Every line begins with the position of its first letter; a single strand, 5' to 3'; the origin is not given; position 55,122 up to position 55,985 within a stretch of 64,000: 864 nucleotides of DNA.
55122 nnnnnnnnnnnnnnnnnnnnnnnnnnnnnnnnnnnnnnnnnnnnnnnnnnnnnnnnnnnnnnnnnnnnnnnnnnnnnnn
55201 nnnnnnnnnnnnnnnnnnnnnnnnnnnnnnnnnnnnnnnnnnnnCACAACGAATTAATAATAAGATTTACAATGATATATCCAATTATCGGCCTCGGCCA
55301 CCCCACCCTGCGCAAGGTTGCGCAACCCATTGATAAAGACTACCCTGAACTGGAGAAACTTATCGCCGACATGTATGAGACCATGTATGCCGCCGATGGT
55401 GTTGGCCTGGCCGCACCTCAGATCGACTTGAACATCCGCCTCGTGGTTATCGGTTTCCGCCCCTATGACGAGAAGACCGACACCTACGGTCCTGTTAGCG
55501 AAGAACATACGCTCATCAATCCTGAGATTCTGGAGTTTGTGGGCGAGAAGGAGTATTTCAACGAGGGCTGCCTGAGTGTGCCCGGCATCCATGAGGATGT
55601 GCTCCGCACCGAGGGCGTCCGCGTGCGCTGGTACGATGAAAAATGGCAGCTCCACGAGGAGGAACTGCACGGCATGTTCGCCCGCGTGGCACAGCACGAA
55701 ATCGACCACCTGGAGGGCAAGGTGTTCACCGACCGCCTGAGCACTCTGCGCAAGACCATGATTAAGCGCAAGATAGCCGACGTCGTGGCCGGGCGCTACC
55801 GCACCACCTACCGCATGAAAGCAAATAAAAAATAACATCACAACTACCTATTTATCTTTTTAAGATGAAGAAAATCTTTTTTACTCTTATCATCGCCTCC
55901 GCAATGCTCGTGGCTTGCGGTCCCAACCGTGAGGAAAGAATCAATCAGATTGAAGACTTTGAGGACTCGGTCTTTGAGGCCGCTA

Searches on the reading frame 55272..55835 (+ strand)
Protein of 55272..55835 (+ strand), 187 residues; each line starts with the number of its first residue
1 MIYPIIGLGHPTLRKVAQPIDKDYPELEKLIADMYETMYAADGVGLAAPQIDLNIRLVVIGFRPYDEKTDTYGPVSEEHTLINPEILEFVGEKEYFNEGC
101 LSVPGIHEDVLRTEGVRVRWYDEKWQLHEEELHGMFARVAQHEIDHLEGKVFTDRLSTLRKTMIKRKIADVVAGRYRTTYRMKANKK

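Call 21: search_protein_families(library=pfam, proteins=[window:55272-55835:+])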
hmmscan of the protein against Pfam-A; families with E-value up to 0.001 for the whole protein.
window:55272-55835:+ (187 aa): 1 family
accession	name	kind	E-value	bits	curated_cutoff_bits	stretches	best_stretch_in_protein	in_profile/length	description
PF01327.26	Pep_deformylase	-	1.4e-51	174.6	22.8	1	3-161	2-155/156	Polypeptide deformylase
